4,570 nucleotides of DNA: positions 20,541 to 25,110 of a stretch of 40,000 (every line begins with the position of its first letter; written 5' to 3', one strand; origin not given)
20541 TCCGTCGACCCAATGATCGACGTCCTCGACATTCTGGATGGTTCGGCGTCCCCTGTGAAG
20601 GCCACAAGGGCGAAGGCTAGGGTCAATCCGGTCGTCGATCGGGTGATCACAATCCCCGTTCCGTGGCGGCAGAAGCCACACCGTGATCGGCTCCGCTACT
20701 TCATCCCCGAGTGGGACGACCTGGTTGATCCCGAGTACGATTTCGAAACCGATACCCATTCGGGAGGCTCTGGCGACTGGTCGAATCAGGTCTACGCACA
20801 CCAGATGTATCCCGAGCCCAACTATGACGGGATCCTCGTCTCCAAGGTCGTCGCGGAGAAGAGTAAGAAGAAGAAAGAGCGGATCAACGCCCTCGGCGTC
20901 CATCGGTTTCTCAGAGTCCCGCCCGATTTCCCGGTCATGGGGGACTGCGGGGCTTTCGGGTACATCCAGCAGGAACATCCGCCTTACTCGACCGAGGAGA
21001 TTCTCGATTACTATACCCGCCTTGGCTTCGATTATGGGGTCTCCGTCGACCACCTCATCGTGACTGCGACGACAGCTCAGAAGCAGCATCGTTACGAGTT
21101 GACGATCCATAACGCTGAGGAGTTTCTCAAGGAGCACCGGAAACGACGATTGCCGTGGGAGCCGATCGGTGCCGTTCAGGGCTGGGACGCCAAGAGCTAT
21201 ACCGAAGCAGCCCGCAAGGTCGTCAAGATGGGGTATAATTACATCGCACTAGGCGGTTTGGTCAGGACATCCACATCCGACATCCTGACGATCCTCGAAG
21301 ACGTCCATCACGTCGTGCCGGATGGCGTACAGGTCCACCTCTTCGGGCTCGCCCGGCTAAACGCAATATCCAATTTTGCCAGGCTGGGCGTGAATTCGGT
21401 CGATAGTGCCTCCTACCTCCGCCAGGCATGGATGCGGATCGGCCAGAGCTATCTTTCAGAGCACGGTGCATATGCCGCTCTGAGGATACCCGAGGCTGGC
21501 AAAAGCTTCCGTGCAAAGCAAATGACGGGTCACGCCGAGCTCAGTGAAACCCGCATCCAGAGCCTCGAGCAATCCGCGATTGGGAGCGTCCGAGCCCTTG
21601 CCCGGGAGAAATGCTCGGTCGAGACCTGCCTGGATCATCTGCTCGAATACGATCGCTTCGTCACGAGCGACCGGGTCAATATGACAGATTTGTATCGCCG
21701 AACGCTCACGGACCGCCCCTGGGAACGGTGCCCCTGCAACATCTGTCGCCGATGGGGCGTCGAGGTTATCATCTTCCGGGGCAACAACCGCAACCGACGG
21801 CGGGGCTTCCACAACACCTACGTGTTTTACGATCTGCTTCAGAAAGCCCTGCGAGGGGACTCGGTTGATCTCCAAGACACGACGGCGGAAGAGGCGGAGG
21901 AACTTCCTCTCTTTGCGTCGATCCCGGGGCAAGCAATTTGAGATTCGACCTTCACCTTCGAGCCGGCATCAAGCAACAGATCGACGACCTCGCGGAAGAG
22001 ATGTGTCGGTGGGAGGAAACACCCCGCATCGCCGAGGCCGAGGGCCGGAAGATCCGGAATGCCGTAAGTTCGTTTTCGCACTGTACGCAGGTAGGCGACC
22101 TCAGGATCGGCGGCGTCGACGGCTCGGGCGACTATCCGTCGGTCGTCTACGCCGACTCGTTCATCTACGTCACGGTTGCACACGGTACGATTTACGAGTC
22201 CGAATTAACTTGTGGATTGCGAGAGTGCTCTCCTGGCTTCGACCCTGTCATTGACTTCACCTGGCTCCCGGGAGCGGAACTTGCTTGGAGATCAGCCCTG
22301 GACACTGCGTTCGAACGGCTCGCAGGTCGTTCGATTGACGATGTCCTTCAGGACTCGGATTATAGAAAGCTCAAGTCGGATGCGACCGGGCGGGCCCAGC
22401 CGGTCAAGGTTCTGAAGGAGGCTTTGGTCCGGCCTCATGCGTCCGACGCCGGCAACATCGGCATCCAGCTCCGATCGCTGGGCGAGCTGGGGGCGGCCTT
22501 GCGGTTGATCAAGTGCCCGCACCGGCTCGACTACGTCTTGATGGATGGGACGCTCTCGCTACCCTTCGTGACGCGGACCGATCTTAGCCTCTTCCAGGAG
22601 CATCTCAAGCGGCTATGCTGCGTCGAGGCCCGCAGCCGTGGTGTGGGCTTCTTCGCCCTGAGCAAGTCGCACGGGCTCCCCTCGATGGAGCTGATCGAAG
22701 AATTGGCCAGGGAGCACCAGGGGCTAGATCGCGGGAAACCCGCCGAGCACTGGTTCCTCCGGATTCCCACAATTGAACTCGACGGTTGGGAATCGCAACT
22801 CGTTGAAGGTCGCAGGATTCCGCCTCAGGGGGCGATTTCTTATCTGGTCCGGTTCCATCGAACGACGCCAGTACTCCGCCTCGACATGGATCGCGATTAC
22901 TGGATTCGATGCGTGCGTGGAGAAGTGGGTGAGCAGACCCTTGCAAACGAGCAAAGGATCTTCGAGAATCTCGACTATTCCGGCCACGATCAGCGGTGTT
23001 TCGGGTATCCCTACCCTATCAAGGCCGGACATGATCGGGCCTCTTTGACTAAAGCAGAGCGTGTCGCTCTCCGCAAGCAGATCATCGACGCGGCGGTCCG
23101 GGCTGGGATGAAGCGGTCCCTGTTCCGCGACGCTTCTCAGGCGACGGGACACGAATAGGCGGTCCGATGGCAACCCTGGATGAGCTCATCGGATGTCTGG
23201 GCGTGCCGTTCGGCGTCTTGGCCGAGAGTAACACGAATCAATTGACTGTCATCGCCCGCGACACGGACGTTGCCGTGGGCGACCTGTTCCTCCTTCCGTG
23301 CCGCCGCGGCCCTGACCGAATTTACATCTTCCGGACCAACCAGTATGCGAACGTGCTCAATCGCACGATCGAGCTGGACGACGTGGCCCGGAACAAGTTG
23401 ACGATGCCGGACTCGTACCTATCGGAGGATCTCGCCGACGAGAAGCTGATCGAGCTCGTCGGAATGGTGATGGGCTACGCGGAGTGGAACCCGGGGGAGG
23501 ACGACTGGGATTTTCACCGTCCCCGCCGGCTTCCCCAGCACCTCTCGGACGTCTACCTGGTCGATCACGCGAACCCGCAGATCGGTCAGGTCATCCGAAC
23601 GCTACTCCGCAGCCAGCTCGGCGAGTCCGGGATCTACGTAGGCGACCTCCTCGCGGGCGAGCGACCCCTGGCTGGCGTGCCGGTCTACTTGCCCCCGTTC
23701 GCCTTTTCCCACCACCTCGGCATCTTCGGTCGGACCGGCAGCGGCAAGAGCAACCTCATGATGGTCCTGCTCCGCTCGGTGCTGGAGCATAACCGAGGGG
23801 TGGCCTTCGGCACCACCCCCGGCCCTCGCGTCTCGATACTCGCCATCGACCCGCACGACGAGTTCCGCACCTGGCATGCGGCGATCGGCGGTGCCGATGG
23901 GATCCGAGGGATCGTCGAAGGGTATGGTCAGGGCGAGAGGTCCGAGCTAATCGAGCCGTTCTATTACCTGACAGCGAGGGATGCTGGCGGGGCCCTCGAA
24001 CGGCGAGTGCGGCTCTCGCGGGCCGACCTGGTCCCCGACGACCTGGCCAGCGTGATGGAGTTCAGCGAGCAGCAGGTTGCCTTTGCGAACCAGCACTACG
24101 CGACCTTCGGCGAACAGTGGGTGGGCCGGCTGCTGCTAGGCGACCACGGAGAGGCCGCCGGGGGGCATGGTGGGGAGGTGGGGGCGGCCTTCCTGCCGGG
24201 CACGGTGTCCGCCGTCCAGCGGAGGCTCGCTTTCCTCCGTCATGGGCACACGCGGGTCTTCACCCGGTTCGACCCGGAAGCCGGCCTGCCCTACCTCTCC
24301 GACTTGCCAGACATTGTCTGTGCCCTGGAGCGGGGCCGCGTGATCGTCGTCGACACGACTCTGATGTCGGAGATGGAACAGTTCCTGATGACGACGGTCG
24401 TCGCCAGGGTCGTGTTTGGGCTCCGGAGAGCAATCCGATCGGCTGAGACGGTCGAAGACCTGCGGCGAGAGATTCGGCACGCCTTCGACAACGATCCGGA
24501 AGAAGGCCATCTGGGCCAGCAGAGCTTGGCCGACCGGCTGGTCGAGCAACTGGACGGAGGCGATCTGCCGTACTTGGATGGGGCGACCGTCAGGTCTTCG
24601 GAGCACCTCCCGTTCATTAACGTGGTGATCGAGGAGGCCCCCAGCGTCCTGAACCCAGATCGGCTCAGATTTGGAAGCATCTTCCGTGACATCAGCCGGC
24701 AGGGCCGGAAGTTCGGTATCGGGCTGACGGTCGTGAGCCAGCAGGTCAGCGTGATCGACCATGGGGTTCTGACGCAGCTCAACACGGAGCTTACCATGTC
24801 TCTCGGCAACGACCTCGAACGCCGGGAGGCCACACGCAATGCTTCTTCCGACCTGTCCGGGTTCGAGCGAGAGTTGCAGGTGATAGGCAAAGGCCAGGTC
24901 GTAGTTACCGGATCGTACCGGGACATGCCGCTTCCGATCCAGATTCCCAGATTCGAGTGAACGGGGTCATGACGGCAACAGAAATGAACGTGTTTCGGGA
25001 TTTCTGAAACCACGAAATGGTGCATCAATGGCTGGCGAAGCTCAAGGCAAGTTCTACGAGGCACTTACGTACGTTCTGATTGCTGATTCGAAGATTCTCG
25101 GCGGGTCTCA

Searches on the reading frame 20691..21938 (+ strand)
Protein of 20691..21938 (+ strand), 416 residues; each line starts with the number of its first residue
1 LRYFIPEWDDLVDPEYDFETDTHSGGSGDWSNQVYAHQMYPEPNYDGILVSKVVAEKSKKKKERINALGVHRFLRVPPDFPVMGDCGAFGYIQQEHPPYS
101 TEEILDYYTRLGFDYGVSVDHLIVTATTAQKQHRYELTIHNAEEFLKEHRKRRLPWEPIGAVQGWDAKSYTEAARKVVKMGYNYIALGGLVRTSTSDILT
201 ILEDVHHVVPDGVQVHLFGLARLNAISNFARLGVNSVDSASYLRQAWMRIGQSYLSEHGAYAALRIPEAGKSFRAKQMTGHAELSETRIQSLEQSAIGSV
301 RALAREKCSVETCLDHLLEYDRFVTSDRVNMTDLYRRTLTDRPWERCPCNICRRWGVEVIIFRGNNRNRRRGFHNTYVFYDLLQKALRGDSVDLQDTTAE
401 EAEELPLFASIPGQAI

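Call 85: search_solved_structures(query=window:20691-21938:+, max_evalue=0.00001)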
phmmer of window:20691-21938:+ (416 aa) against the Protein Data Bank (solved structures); distinct sequences matched with E-value up to 0.00001: 2.
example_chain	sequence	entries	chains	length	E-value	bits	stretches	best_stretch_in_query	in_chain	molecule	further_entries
7ui4_A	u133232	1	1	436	1.6e-79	270.9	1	1-388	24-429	DNA-guanine transglycosylase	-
1iq8_A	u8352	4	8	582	2.1e-07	33.3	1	45-244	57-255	ARCHAEOSINE TRNA-GUANINE TRANSGLYCOSYLASE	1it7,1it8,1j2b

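Call 96: search_dna_similar(query=window:20691-21938:+, collection=plasmids, mode=protein, max_evalue=1e-8, max_rows=60)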
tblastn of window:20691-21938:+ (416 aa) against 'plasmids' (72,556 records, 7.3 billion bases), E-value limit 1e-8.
Records with a match: 28; places in all: 30; records where one place covers at least 80% of the query: 17.
Best place of each record, by identity: <60% 28.
By first word of the organism name: Nostoc 2; Scytonema 1; Picosynechococcus 1; Allocoleopsis 1; Paenibacillus 1; Enterobacter 1; Methylobacterium 1; Caulobacter 1; Skermanella 1; Azospirillum 1; and 17 more.
By predicted mobility (MOB-suite, as given by PLSDB): non-mobilizable 19; conjugative 6; mobilizable 3.
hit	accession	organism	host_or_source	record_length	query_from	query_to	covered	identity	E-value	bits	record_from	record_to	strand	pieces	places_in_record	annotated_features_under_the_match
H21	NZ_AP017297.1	Nostoc sp. NIES-3756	-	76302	1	380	91%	50.3%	2e-102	340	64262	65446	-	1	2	dpdA: tRNA-guanine transglycosylase DpdA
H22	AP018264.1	Scytonema sp. NIES-4073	-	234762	1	391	94%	46.9%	4e-98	328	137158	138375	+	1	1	tgt: queuine tRNA-ribosyltransferase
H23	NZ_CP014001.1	Picosynechococcus sp. PCC 73109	cell culture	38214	1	387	93%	47.0%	2e-101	337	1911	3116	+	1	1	dpdA: tRNA-guanine transglycosylase DpdA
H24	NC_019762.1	Allocoleopsis franciscana PCC 7113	-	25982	1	388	93%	46.6%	1e-100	335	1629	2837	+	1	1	dpdA: tRNA-guanine transglycosylase DpdA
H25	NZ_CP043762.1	Paenibacillus sp. 37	whole organism,rhizosphere of Abies ...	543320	1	399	96%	43.9%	4e-98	328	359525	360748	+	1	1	dpdA: tRNA-guanine transglycosylase DpdA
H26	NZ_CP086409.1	Enterobacter cloacae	water,water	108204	1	394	95%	34.8%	2e-64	231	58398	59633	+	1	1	dpdA: tRNA-guanine transglycosylase DpdA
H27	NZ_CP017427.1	Methylobacterium sp. XJLW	single cell,soil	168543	1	385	93%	35.3%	2e-61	222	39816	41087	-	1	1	dpdA: tRNA-guanine transglycosylase DpdA | dbpB: DGQHR domain-containing protein DpdB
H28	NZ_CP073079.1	Caulobacter sp. S6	pure culture,soil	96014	1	385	93%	34.7%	1e-61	222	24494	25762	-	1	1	dpdA: tRNA-guanine transglycosylase DpdA | dbpB: DGQHR domain-containing protein DpdB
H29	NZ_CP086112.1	Skermanella rosea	single cell,hydrocarbon-contaminated ...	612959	1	383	92%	34.1%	1e-61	223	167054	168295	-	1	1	dpdA: tRNA-guanine transglycosylase DpdA | dbpB: DGQHR domain-containing protein DpdB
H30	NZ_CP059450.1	Azospirillum brasilense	Prokaryotes,soil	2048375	1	394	95%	32.4%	5e-61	221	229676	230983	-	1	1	none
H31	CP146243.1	Agrobacterium vitis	Vitis vinifera,cell culture,Grape gall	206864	1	385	93%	33.0%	1e-60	219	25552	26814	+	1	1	dpdA: tRNA-guanine transglycosylase DpdA | dbpB: DGQHR domain-containing protein DpdB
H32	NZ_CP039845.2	Acetobacter pasteurianus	whole organism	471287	1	398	96%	31.7%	9e-57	208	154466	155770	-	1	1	dpdA: tRNA-guanine transglycosylase DpdA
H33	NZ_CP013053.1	Sinorhizobium americanum CCGM7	Phaseolus vulgaris,root nodules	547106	1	385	93%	32.6%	5e-58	212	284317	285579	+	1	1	dpdA: tRNA-guanine transglycosylase DpdA | dbpB: DGQHR domain-containing protein DpdB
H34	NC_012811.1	Methylorubrum extorquens AM1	-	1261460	2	392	94%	32.1%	2e-54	202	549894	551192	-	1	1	none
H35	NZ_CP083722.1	Bradyrhizobium sp. 41S5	Glycine max cv. AC Glengarry,Cell ...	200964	1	380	91%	32.4%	1e-56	207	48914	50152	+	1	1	dpdA: tRNA-guanine transglycosylase DpdA | dbpB: DGQHR domain-containing protein DpdB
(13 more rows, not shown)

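Call 98: get_annotated_region(hit=H24, flank=14000)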
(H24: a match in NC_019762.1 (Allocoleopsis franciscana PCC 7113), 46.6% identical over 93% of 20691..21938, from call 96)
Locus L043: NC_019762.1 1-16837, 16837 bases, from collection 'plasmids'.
description: Allocoleopsis franciscana PCC 7113 plasmid pMIC7113.07, complete sequence
organism: Allocoleopsis franciscana PCC 7113 (NCBI taxid 1173027)
taxonomy: Bacteria; Cyanobacteriota; Cyanophyceae; Coleofasciculales; Coleofasciculaceae; Allocoleopsis; Allocoleopsis franciscana; Allocoleopsis franciscana PCC 7113
host: -; source: -; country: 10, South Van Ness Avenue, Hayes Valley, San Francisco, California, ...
typing (MOB-suite, as given by PLSDB): non-mobilizable; replicon rep_cluster_1719
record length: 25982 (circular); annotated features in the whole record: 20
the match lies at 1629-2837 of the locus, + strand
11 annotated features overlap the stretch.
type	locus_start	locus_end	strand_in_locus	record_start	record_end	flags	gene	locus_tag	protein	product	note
CDS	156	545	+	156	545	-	-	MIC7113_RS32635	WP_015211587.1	6-carboxytetrahydropterin synthase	GO:0008616 - queuosine biosynthetic process [Evidence IEA]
CDS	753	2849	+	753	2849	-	dpdA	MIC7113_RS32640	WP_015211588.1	tRNA-guanine transglycosylase DpdA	GO:0006400 - tRNA modification [Evidence IEA]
CDS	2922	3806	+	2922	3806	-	-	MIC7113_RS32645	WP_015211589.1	hypothetical protein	-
CDS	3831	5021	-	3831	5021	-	-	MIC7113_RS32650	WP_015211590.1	hypothetical protein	-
CDS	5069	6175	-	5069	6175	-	-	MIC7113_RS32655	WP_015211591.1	DNA sulfur modification protein DndB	-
CDS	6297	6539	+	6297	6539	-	-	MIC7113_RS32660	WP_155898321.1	hypothetical protein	-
CDS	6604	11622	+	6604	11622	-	-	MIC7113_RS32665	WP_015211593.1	DEAD/DEAH box helicase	-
CDS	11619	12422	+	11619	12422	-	-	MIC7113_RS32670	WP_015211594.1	phospholipase D-like domain-containing protein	-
CDS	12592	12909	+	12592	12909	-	-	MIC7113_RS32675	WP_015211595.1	nucleotide pyrophosphohydrolase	-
CDS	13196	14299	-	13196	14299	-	-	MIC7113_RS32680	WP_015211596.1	DUF4351 domain-containing protein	-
CDS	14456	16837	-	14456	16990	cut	-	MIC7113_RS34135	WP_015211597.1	tyrosine-type recombinase/integrase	GO:0015074 - DNA integration [Evidence IEA]; GO:0006310 - DNA recombination [Evidence IEA]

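Call 99: get_annotated_region(hit=H22, flank=13000)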
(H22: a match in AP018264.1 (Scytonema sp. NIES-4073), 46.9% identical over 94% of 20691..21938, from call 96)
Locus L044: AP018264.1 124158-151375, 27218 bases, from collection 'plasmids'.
description: Scytonema sp. NIES-4073 plasmid plasmid1 DNA, complete genome
organism: Scytonema sp. NIES-4073 (NCBI taxid 2005464)
taxonomy: Bacteria; Cyanobacteriota; Cyanophyceae; Nostocales; Scytonemataceae; Scytonema; Scytonema sp. NIES-4073
host: -; source: -; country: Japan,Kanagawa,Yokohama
typing (MOB-suite, as given by PLSDB): conjugative; replicon rep_cluster_1671; relaxase MOBP; mating-pair formation MPF_T
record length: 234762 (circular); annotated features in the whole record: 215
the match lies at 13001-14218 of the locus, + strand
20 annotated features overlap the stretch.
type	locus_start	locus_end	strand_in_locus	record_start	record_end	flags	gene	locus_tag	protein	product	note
CDS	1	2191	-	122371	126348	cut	-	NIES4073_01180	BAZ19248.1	hypothetical protein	-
CDS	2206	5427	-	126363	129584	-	-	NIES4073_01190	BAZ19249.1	SNF2-related helicase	-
CDS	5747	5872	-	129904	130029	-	-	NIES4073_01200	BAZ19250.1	hypothetical protein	-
CDS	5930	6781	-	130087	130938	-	-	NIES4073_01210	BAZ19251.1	hypothetical protein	-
CDS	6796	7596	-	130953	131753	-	-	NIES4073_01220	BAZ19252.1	hypothetical protein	-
CDS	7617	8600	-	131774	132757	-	-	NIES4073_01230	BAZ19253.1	hypothetical protein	-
CDS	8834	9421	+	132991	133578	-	-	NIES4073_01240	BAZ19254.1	hypothetical protein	-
CDS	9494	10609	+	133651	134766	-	-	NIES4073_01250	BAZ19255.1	hypothetical protein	-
CDS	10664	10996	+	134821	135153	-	-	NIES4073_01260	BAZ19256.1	hypothetical protein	-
CDS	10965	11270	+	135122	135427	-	-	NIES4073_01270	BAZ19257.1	hypothetical protein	-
CDS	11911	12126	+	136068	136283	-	-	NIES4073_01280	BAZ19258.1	hypothetical protein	-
CDS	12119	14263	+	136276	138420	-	tgt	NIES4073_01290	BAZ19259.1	queuine tRNA-ribosyltransferase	-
CDS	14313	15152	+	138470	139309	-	-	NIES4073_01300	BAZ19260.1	hypothetical protein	-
CDS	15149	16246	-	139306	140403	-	-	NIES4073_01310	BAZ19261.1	DGQHR domain protein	-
CDS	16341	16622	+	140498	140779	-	-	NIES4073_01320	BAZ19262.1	hypothetical protein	-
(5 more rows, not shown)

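Call 100: get_annotated_region(hit=H25, flank=13000)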
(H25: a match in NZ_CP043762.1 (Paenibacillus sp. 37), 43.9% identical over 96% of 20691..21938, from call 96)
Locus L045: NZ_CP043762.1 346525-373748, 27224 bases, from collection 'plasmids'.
description: Paenibacillus sp. 37 plasmid pART37, complete sequence
organism: Paenibacillus sp. 37 (NCBI taxid 2607911)
taxonomy: Bacteria; Bacillota; Bacilli; Bacillales; Paenibacillaceae; Paenibacillus; Paenibacillus sp. 37
host: -; source: whole organism,rhizosphere of Abies nordmanniana; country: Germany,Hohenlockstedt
typing (MOB-suite, as given by PLSDB): non-mobilizable
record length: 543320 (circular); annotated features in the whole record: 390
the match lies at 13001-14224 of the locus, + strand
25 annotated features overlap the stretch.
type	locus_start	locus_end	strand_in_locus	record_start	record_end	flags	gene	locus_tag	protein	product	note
CDS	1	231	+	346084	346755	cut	-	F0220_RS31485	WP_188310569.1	hypothetical protein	-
CDS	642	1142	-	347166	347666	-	-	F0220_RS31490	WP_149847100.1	DUF6516 family protein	-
CDS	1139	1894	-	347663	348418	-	-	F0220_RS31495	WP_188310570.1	DNA-binding protein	-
CDS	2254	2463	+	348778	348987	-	-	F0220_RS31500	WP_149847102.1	hypothetical protein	-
CDS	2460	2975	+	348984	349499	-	-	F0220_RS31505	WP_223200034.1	hypothetical protein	-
CDS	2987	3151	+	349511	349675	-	-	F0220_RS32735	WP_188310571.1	hypothetical protein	-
CDS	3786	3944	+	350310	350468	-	-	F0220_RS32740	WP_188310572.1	hypothetical protein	-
CDS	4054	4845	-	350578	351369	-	-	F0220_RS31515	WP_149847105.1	hypothetical protein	-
CDS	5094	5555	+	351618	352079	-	-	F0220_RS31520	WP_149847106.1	hypothetical protein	-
CDS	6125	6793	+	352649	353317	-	nfi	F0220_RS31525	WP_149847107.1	deoxyribonuclease V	GO:0006281 - DNA repair [Evidence IEA]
CDS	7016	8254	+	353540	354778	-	-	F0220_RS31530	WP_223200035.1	DNA polymerase IV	-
CDS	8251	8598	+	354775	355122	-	-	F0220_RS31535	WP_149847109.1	YolD-like family protein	-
CDS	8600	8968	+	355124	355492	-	-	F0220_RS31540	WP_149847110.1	hypothetical protein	-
CDS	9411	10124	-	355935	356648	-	queE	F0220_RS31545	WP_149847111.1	7-carboxy-7-deazaguanine synthase QueE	GO:0006400 - tRNA modification [Evidence IEA]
CDS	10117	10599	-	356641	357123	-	-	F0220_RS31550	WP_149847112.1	6-carboxytetrahydropterin synthase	GO:0008616 - queuosine biosynthetic process [Evidence IEA]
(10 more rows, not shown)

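Call 101: get_annotated_region(hit=H21, flank=10000)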
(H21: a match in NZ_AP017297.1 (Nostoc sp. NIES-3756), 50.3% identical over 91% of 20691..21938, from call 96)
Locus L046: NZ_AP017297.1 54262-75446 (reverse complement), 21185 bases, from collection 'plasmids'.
description: Nostoc sp. NIES-3756 plasmid pNOS3756_2, complete sequence
organism: Nostoc sp. NIES-3756 (NCBI taxid 1751286)
taxonomy: Bacteria; Cyanobacteriota; Cyanophyceae; Nostocales; Nostocaceae; Nostoc; Nostoc sp. NIES-3756
host: -; source: -; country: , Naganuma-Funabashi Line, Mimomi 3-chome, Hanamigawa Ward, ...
typing (MOB-suite, as given by PLSDB): conjugative; relaxase MOBF; mating-pair formation MPF_T
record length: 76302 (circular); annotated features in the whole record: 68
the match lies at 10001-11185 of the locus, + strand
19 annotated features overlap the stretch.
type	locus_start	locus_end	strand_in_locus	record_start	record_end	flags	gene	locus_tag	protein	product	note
CDS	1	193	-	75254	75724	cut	-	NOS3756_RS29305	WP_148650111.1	hypothetical protein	-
CDS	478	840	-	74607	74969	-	-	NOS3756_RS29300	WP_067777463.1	hypothetical protein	-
CDS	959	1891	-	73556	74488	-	-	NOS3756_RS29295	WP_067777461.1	GIY-YIG nuclease family protein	-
CDS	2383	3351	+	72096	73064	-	-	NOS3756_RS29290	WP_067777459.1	tyrosine-type recombinase/integrase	GO:0015074 - DNA integration [Evidence IEA]; GO:0006310 - DNA recombination [Evidence IEA]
CDS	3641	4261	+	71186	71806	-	-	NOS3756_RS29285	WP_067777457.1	type I restriction endonuclease subunit R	-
CDS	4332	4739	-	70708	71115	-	-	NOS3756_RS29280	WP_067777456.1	hypothetical protein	-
CDS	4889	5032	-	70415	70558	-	-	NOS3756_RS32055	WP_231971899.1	hypothetical protein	-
CDS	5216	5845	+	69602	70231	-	-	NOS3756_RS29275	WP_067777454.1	ParA family protein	-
CDS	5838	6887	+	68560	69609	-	-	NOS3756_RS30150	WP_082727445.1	hypothetical protein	-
CDS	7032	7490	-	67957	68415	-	-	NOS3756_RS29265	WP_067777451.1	hypothetical protein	-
CDS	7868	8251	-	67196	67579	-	-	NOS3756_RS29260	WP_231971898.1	hypothetical protein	-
CDS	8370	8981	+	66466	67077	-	-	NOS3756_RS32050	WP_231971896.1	Hpt domain-containing protein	-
CDS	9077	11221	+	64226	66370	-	dpdA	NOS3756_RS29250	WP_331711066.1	tRNA-guanine transglycosylase DpdA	GO:0006400 - tRNA modification [Evidence IEA]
CDS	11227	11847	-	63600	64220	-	-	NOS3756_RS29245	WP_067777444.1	hypothetical protein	-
CDS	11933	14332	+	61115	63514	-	-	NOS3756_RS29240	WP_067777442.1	DEAD/DEAH box helicase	-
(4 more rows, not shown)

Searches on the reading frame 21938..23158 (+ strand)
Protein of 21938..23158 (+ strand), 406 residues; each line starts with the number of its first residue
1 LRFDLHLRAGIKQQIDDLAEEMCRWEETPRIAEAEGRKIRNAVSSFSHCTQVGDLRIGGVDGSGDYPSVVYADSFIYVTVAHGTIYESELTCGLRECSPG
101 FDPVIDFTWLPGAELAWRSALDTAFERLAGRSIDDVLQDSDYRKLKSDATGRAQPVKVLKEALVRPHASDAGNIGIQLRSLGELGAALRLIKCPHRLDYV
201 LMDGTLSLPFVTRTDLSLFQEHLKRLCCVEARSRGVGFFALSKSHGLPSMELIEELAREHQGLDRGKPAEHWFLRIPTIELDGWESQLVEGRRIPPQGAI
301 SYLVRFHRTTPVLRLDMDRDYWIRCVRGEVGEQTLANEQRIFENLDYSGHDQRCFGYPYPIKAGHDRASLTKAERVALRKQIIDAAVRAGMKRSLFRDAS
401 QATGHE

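Call 5: search_protein_families(library=pfam, proteins=[window:21938-23158:+], max_evalue=0.01)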
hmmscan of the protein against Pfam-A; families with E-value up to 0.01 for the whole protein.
window:21938-23158:+ (406 aa): 1 family
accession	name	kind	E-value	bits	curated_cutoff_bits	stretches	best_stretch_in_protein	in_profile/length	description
PF09376.16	NurA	-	0.0042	17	21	0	198-369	93-253/254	NurA domain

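Call 7: search_protein_families(library=padloc, proteins=[window:21938-23158:+], max_evalue=0.01)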
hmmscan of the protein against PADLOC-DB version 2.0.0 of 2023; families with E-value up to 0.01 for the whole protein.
window:21938-23158:+ (406 aa): 0 families

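Call 8: search_protein_families(library=ncbifam, proteins=[window:21938-23158:+], max_evalue=0.01)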
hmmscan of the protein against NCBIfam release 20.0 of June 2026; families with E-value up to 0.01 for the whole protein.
window:21938-23158:+ (406 aa): 0 families

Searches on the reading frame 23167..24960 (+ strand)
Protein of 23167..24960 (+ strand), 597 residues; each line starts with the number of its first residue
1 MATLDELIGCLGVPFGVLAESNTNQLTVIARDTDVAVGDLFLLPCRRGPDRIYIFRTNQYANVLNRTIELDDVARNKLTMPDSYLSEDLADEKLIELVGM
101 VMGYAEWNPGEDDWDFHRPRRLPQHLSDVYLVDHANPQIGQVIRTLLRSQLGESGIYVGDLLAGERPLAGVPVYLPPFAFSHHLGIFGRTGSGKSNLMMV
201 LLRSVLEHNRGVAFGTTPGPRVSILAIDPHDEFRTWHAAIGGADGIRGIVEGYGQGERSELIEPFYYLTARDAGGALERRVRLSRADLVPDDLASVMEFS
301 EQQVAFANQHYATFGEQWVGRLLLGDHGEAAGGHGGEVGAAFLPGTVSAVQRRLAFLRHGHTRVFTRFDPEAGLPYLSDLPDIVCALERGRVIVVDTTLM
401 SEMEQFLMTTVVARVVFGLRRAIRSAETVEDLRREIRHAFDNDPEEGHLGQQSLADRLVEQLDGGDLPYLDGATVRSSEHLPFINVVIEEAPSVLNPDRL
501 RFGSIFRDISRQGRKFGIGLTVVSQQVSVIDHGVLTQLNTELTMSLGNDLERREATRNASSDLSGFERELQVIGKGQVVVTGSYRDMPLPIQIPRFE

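Call 5: search_protein_families(library=pfam, proteins=[window:23167-24960:+], max_evalue=0.01)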
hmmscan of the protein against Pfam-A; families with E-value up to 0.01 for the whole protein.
window:23167-24960:+ (597 aa): 2 families
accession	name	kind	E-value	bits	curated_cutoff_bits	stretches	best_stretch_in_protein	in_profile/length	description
PF01935.23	DUF87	-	4e-15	57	23.2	1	156-304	1-109/220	Helicase HerA, central domain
PF01580.24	FtsK_SpoIIIE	-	0.00047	20.1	24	0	182-207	40-65/221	FtsK/SpoIIIE family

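Call 7: search_protein_families(library=padloc, proteins=[window:23167-24960:+], max_evalue=0.01)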
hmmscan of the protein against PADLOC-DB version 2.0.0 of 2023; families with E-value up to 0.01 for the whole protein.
window:23167-24960:+ (597 aa): 13 families
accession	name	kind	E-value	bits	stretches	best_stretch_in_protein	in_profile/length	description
PDLC04105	HerA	-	8.3e-22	75.5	2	502-594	444-536/576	-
PDLC04098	HerA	-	1.4e-16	58.2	2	504-593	557-646/686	-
PDLC04140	mad8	-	2e-16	58.4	1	178-548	24-255/314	mads_8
PDLC04097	HerA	-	4.2e-14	50.1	2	504-595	503-594/618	-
PDLC04102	HerA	-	1.8e-11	41.1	2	484-593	506-619/654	-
PDLC01055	HerA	-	1e-10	39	1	155-210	133-186/532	Type III coevolved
PDLC04106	HerA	-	7.9e-10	35.9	1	504-595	539-630/667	-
PDLC04103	HerA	-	1.3e-09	35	1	505-593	468-556/579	-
PDLC04104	HerA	-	2.1e-08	31.3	1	506-592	249-335/379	-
PDLC02188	HerA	-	3.4e-08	30.8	1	507-593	456-542/578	-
PDLC02185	HerA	-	5.7e-08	29.9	1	509-594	477-562/585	-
PDLC04100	HerA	-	1.1e-07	28.9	1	509-594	471-556/580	-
PDLC04135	mad3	-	0.0035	14.9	1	179-201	19-42/374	mads_3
